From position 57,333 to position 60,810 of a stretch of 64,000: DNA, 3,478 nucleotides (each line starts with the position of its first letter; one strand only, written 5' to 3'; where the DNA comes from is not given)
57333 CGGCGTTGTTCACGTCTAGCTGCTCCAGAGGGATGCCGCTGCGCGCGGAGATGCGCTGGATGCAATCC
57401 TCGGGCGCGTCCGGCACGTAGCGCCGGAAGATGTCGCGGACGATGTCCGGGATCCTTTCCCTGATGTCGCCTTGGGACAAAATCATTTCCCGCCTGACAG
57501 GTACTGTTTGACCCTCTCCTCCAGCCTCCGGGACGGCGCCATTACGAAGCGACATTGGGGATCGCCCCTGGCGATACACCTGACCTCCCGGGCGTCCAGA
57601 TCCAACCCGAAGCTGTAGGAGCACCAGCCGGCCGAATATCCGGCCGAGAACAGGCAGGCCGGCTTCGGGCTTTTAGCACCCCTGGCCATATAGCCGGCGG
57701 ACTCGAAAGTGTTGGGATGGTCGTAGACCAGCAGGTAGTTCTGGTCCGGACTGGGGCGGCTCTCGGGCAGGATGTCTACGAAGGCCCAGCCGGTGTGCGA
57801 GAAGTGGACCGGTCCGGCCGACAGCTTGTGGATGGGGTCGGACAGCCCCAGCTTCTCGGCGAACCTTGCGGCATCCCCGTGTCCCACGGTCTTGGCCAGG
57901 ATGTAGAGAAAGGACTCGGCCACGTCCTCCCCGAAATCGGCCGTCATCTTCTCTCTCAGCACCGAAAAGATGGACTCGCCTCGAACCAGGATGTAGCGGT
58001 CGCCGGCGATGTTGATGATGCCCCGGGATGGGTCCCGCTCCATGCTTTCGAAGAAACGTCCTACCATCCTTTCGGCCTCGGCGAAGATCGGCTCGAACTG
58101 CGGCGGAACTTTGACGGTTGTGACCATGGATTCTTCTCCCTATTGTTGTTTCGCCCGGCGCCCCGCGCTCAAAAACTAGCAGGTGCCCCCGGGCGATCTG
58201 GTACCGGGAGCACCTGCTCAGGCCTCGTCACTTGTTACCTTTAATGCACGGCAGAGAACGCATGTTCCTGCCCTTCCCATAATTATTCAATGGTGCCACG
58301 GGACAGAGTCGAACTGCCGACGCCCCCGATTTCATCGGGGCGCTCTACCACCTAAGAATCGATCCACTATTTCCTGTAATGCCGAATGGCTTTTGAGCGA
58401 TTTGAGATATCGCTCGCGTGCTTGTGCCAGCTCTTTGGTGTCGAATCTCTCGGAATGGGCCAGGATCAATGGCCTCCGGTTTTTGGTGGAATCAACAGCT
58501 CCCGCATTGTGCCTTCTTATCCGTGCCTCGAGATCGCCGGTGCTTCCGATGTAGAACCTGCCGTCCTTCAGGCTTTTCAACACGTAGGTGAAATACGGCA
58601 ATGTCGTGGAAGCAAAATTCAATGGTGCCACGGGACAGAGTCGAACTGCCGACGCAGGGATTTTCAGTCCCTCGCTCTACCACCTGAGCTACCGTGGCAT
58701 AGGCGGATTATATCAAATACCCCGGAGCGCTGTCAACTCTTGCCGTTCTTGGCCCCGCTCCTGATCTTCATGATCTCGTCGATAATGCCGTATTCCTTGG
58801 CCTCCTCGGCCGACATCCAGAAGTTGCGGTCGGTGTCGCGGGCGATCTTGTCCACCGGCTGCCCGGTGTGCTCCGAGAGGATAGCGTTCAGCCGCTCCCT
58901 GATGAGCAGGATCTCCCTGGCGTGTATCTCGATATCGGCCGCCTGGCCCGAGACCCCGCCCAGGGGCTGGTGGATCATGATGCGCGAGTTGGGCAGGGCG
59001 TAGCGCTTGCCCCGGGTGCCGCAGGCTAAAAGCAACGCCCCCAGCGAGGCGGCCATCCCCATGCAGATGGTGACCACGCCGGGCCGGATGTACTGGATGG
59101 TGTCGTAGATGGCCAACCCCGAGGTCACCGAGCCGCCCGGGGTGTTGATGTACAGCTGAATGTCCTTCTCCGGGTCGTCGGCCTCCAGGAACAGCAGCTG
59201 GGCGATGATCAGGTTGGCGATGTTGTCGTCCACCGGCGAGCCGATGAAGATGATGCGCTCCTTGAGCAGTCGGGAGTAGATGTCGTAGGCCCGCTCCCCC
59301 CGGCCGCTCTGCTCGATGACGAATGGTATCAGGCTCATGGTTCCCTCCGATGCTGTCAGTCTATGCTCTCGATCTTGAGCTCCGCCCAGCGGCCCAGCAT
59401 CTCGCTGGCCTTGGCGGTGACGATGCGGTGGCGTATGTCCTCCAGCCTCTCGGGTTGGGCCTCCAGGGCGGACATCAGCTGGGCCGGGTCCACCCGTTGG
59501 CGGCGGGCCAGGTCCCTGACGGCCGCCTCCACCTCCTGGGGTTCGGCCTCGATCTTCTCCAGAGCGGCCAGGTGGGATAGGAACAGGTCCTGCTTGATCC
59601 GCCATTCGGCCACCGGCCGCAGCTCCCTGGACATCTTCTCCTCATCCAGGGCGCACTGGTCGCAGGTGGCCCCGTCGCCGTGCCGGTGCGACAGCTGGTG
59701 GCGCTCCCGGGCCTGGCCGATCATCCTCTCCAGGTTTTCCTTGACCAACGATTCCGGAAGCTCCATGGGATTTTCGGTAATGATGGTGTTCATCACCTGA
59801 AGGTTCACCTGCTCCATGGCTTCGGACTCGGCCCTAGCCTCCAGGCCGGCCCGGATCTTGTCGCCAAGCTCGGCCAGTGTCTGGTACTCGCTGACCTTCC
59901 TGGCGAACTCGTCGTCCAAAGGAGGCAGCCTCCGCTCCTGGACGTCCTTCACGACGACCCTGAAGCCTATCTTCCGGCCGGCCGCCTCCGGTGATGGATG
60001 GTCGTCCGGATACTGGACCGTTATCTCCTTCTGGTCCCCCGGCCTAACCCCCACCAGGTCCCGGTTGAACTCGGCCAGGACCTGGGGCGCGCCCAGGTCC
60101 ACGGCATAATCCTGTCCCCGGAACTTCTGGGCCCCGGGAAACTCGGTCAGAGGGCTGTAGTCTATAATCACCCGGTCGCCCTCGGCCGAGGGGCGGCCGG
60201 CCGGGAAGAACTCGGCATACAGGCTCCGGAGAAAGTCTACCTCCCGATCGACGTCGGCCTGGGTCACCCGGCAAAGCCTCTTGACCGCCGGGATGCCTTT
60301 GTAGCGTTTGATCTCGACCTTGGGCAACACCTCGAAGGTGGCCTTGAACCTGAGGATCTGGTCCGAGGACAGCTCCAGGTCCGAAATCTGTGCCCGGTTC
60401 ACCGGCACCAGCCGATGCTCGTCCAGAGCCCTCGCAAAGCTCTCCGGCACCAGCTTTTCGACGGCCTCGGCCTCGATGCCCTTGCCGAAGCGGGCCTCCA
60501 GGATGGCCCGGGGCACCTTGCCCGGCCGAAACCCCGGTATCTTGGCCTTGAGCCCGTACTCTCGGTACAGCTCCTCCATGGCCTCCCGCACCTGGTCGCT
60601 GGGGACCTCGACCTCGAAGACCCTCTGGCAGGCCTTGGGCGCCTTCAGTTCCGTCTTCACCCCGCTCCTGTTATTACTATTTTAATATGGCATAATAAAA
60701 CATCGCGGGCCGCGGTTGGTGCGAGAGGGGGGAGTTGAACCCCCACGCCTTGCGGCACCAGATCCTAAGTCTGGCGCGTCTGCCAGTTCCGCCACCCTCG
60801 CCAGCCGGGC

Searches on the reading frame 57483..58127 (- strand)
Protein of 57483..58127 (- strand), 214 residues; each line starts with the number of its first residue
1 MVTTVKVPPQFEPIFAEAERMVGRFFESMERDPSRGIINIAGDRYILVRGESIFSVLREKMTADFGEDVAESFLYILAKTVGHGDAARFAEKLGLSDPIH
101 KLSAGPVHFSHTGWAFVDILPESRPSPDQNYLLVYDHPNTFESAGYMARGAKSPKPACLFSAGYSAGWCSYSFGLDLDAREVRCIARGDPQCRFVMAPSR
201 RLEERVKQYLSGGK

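Call 66: search_protein_families(library=pfam, proteins=[window:57483-58127:-], max_evalue=0.001)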
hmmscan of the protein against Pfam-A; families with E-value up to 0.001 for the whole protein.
window:57483-58127:- (214 aa): 2 families
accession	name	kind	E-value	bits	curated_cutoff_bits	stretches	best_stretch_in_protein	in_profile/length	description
PF02830.23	V4R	-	2.9e-09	37.3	31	1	150-196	13-60/62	V4R domain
PF06505.16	XylR_N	-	9.8e-07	28.9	23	1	27-118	4-94/101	Activator of aromatic catabolism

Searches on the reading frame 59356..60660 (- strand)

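Call 65: search_protein_families(library=pfam, proteins=[window:59356-60660:-], max_evalue=0.00001)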
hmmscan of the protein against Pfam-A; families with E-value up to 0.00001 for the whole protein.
window:59356-60660:- (434 aa): 2 families
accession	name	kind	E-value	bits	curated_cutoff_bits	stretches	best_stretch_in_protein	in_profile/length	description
PF05697.18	Trigger_N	-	4.9e-38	131.1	22.2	1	1-142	1-142/144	Bacterial trigger factor protein (TF)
PF05698.19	Trigger_C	-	4.4e-23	82.5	22.7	1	261-422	1-160/162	Bacterial trigger factor protein (TF) C-terminus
